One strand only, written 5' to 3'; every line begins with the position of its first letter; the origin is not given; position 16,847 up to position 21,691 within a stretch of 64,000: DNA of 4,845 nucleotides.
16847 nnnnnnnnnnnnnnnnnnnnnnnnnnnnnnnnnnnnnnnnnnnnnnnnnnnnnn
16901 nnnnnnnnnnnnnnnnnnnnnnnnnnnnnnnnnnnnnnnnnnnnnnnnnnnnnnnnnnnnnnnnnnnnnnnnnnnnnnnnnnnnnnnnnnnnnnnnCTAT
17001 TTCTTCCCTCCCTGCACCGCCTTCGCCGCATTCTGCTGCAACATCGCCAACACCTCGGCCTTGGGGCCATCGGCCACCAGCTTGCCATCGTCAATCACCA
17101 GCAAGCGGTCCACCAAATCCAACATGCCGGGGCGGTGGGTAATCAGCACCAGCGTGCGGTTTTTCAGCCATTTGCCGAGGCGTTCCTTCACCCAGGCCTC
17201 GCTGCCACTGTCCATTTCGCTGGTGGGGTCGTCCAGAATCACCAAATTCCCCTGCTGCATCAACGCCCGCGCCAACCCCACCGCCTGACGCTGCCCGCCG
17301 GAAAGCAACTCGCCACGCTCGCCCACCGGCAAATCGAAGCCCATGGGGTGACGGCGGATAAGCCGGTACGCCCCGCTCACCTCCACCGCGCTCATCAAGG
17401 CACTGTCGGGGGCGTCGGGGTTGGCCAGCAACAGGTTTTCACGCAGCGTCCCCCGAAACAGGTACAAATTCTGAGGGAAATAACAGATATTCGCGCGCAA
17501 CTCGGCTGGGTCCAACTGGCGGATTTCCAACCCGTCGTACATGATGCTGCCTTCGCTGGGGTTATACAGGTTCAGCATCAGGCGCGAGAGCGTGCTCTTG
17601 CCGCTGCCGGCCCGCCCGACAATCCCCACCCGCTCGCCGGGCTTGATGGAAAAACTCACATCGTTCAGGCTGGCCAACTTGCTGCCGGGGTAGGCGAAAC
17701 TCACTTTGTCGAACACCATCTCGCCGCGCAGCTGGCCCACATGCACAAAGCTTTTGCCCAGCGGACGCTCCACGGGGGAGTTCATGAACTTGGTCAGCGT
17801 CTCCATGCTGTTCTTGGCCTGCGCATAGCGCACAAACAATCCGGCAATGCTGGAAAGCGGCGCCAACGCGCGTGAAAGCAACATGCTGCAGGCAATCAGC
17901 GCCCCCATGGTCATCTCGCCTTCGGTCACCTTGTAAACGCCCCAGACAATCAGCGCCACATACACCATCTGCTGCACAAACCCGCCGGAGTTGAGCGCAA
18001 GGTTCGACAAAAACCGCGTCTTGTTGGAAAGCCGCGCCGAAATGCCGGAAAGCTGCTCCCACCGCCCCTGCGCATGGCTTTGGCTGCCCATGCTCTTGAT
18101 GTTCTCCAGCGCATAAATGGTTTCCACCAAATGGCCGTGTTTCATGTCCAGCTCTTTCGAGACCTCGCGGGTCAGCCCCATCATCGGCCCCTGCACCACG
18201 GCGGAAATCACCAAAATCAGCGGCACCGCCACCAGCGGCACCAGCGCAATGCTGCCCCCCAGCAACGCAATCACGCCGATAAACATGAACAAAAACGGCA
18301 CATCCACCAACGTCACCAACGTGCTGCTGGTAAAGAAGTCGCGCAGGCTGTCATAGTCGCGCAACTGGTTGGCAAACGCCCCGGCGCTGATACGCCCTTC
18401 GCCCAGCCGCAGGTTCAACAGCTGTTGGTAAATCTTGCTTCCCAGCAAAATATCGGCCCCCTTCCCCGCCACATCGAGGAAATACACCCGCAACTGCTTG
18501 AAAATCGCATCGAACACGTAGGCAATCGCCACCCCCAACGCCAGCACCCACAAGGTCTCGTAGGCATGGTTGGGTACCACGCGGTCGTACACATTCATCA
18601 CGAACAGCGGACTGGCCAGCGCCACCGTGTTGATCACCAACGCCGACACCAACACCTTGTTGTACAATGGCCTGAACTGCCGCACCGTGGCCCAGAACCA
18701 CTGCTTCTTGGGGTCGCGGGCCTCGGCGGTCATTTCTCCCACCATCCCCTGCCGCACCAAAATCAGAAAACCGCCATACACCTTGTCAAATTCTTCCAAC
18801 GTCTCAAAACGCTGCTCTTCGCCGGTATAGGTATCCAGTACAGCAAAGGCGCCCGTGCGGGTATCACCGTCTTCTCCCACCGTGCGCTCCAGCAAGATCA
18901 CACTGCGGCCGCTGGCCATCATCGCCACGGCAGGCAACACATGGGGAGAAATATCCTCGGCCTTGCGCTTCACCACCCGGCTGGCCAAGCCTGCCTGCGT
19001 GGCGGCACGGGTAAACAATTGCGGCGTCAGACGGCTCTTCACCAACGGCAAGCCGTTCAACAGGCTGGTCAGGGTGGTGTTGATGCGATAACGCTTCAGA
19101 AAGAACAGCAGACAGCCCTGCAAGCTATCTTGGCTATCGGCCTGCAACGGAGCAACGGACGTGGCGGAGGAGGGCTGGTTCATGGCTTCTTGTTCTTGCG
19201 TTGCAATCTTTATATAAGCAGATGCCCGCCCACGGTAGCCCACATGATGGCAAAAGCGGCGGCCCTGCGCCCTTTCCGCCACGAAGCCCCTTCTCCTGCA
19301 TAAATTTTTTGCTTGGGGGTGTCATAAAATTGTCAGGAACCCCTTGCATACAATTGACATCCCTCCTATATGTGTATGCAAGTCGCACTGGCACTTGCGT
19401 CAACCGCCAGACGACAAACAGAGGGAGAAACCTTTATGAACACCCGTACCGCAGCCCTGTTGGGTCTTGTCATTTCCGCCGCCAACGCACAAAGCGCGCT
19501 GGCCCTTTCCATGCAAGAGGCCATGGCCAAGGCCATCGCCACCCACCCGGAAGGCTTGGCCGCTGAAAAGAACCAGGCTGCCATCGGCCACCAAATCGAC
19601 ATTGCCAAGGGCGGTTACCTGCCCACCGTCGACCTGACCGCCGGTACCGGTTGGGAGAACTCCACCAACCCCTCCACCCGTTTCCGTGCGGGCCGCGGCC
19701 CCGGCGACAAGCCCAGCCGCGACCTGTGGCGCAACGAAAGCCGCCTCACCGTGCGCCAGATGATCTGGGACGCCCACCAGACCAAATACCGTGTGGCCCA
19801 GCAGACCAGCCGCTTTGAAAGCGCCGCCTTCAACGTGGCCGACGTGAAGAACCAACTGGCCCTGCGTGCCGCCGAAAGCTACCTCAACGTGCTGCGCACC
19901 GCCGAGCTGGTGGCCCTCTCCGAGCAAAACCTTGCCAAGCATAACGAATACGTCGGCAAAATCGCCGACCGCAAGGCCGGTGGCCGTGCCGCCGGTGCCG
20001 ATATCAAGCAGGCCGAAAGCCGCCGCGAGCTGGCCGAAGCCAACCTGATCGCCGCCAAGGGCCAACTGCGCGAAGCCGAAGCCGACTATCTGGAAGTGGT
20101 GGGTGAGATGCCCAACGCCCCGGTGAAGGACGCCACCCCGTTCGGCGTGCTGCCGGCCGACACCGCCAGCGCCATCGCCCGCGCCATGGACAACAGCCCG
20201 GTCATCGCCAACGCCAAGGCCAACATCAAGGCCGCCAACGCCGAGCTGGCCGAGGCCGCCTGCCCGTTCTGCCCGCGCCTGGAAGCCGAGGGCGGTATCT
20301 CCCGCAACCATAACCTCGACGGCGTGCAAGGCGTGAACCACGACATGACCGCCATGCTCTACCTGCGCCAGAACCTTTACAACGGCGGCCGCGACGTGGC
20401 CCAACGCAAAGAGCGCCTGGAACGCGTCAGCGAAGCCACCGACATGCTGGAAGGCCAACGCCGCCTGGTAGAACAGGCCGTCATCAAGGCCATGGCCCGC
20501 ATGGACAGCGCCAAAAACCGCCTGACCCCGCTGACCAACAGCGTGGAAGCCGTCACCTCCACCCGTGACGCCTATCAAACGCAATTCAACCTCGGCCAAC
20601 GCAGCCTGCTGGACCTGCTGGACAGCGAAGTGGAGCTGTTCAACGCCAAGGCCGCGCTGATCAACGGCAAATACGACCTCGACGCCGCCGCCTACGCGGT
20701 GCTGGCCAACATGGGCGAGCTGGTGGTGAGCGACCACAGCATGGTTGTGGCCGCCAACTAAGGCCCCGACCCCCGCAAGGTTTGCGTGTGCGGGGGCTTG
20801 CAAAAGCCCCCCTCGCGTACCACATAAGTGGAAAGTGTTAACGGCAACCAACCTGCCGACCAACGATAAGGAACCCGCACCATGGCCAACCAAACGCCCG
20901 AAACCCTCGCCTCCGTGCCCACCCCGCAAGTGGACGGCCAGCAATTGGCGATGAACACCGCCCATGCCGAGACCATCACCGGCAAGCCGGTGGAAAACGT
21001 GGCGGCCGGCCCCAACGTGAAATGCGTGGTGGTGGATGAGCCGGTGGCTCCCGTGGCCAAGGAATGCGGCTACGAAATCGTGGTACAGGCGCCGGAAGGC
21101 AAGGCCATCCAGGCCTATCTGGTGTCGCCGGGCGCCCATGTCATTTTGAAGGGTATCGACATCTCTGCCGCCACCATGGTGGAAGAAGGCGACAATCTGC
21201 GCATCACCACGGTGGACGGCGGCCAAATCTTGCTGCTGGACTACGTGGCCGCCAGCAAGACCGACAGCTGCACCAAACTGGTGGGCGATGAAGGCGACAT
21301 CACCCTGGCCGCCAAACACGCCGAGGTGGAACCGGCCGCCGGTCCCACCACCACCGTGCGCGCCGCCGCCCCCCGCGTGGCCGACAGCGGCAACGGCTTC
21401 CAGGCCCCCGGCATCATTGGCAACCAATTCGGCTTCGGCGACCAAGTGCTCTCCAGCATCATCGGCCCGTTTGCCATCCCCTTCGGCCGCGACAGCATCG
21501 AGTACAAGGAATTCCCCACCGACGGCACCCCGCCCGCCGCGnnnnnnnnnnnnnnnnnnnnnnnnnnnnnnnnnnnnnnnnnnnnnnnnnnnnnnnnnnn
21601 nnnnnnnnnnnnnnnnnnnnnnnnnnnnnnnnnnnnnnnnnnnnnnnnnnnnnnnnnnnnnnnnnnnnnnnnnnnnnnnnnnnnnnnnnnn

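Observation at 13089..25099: Lap-type adhesin-release locus where the LapD slot is filled by an HD-GYP membrane protein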

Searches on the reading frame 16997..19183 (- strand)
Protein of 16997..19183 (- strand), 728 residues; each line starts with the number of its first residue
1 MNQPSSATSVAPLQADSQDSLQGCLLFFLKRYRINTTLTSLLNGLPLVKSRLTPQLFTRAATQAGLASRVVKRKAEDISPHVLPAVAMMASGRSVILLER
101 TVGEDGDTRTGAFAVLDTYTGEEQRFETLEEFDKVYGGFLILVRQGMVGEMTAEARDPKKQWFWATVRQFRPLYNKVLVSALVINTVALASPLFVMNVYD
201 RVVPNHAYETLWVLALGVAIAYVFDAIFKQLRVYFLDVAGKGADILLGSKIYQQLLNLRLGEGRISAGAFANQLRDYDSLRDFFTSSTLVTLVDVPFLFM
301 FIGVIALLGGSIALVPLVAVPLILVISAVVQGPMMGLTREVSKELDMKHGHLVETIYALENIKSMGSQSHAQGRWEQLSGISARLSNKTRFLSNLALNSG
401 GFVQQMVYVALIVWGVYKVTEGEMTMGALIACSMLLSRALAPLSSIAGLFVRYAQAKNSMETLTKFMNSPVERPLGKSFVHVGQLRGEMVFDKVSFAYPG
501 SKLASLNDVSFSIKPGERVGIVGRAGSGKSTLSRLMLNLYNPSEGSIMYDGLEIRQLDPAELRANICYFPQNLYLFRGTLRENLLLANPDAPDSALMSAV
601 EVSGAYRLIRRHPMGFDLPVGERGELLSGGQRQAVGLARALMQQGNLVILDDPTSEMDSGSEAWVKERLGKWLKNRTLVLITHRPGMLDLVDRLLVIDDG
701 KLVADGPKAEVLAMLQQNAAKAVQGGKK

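Call 3: search_protein_families(library=pfam, proteins=[window:16997-19183:-], max_evalue=0.01)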
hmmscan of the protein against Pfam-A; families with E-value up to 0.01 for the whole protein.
window:16997-19183:- (728 aa): 4 families
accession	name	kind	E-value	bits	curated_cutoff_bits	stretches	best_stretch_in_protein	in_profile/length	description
PF00005.33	ABC_tran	-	8.4e-30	104.6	25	1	506-655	1-137/137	ABC transporter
PF00664.28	ABC_membrane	-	2.9e-26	93.2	28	1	178-437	5-268/274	ABC transporter transmembrane region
PF02463.25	SMC_N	-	0.00013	21.9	40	0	626-696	136-210/220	RecF/RecN/SMC N terminal domain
PF03412.21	Peptidase_C39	-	0.0031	17.8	22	1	13-88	6-81/133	Peptidase C39 family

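Call 4: search_protein_families(library=ncbifam, proteins=[window:16997-19183:-], max_evalue=0.01)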
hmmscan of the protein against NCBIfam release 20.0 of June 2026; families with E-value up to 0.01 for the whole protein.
window:16997-19183:- (728 aa): 187 families (the best 25 are shown)
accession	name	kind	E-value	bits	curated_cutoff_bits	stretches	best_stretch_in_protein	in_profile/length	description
TIGR03375.1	type_I_sec_LssB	subfamily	1.7e-257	856.3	693.1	1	19-718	1-695/696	type I secretion system permease/ATPase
TIGR01846.1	type_I_sec_HlyB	subfamily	4.8e-123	411.8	725.55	1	29-714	9-681/694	type I secretion system permease/ATPase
TIGR01842.1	type_I_sec_PrtD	subfamily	1.7e-106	356.9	510.15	1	169-714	3-543/544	type I secretion system permease/ATPase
TIGR03796.1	NHLM_micro_ABC1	equivalog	1.3e-79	268.2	853.3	1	59-713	52-700/710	NHLP family bacteriocin export ABC transporter peptidase/permease/ATPase subunit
TIGR02204.1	MsbA_rel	hypoth_equivalog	2.1e-78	264.4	780.4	1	162-713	8-563/576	ABC transporter, permease/ATP-binding protein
TIGR01193.1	bacteriocin_ABC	subfamily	3.2e-76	257.3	523.85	1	131-713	116-697/708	peptide cleavage/export ABC transporter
TIGR02203.1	MsbA_lipidA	equivalog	3.3e-74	250.4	602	1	170-713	9-557/572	lipid A export permease/ATP-binding protein MsbA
TIGR03797.1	NHLM_micro_ABC2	equivalog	1.1e-69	235.7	709.4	1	175-712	139-672/686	NHLP bacteriocin export ABC transporter permease/ATPase subunit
TIGR02857.1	CydD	equivalog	4.6e-68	230.5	435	1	179-696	10-528/529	thiol reductant ABC exporter subunit CydD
NF010178.0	PRK13657.1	equivalog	7e-66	222.9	733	1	176-714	23-559/588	glucan ABC transporter ATP-binding protein/ permease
NF052233.1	CphA_assoc_ABC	equivalog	4.4e-64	217.1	880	1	174-713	182-731/766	cyanophycin metabolism-associated ABC transporter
TIGR00958.1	3a01208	subfamily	1.7e-63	215.1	874.6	1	302-710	293-699/711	antigen peptide transporter 2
NF045513.1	HepA_fam_ABC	equivalog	1.2e-62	212.3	725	1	206-712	89-596/610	heterocyst formation ABC transporter subunit HepA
TIGR02868.1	CydC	equivalog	2.4e-61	207.9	329.05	1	250-685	91-530/530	thiol reductant ABC exporter subunit CydC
NF008364.0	PRK11160.1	equivalog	5e-61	207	630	1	290-715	146-565/575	heme ABC transporter ATP-binding protein/permease CydC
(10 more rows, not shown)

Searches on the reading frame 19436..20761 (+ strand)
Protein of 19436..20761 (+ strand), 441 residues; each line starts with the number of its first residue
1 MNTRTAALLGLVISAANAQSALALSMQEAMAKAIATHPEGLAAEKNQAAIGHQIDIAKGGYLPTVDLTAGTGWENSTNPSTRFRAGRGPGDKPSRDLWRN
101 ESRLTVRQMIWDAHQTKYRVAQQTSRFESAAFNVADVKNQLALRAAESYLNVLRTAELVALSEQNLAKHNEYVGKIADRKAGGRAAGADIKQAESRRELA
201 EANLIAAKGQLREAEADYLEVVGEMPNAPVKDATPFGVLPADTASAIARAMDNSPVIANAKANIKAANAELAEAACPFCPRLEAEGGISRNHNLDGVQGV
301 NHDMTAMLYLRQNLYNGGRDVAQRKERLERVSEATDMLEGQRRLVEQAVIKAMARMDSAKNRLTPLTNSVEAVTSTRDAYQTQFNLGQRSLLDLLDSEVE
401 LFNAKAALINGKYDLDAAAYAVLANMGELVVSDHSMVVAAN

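Call 3: search_protein_families(library=pfam, proteins=[window:19436-20761:+], max_evalue=0.01)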
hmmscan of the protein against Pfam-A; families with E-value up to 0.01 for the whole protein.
window:19436-20761:+ (441 aa): 3 families
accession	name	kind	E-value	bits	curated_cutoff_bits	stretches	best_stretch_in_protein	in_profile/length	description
PF02321.23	OEP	-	7e-49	166.6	22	2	246-421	4-181/187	Outer membrane efflux protein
PF25181.1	Phage_Bbp19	-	0.0099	16.2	25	0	372-394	25-47/61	Bbp19-like phage protein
PF09222.16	Fim-adh_lectin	-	0.0099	15.8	25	0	238-318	11-93/171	Fimbrial adhesin F17-AG, lectin domain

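Call 4: search_protein_families(library=ncbifam, proteins=[window:19436-20761:+], max_evalue=0.01)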
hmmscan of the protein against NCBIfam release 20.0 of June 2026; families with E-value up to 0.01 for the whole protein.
window:19436-20761:+ (441 aa): 6 families
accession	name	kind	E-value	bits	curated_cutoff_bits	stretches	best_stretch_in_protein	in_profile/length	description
TIGR01844.1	type_I_sec_TolC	subfamily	9.6e-82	275.2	225.15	1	23-434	2-405/414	TolC family outer membrane protein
NF007002.0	PRK09465.1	equivalog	1.1e-20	73.7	495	1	7-429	8-426/460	outer membrane channel protein TolC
NF052390.1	efflux_OMP_AbuO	equivalog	1.8e-16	59.9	700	1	16-430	13-434/447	multidrug efflux outer membrane protein AbuO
TIGR01845.1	outer_NodT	subfamily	4e-16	58.9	210.05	1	116-413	142-444/460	efflux transporter outer membrane subunit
NF007347.1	PRK09837.1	subfamily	2.3e-06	26.8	598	1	141-417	166-446/461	Cu(I)/Ag(I) efflux RND transporter outer membrane protein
NF045679.1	DiMtlExpIhpA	equivalog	0.00013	20.7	650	1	11-405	17-391/424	divalent metal ion exporter subunit IhpA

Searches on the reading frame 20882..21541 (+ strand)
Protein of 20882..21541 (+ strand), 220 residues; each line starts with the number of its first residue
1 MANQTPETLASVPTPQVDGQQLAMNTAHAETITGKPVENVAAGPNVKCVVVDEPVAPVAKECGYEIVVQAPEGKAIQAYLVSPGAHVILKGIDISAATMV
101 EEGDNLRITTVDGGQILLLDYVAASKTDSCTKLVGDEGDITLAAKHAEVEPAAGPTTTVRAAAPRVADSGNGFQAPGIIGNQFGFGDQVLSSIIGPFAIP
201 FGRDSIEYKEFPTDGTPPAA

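Call 48: search_solved_structures(query=window:20882-21541:+, max_evalue=1, show_alignments=1)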
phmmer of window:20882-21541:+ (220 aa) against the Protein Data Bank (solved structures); distinct sequences matched with E-value up to 1: 3.
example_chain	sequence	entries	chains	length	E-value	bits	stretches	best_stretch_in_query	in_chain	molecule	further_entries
3aer_A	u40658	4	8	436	0.18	14.9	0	109-198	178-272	Light-independent protochlorophyllide reductase subunit N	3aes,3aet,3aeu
3aek_A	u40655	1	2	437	0.18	14.9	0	109-198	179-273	Light-independent protochlorophyllide reductase subunit N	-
3aeq_A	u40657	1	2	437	0.18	14.9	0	109-198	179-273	Light-independent protochlorophyllide reductase subunit N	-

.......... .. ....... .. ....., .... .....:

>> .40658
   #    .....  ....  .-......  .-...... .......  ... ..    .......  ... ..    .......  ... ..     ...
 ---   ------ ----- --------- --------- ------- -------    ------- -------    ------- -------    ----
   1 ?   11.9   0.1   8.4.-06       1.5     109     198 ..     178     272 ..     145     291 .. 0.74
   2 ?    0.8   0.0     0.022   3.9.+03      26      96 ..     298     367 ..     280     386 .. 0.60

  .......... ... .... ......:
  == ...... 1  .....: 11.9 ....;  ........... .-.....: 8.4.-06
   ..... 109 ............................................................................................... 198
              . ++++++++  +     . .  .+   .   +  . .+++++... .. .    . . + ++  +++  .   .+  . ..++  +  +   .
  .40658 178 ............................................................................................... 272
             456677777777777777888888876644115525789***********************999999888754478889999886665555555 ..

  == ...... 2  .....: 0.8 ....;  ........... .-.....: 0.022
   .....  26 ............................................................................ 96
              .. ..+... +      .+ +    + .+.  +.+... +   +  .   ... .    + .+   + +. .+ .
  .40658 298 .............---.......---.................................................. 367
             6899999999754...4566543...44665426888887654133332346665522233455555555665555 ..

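Call 52: predict_structure(protein=window:20882-21541:+)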
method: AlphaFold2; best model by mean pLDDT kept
length: 220 residues; sequences in the alignment: 1
mean_pLDDT: 36.0   pTM: 0.22
mean pLDDT of the five models: 36.0, 31.3, 26.6, 25.6, 25.5
residues with pLDDT >= 90: 0; 70-90: 0; 50-70: 9; < 50: 211
segments of 3 or more residues with pLDDT < 50: 1-10, 13-88, 90-212
pLDDT, mean of each block of 10 residues (from residue 1): 45 47 32 27 28 26 35 43 41 38 36 37 31 29 27 29 29 35 39 39 44 53
secondary structure, 60 per line:
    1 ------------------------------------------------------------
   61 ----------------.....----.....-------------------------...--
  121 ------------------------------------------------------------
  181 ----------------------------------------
elements in order: E77-81 E86-90 E116-118
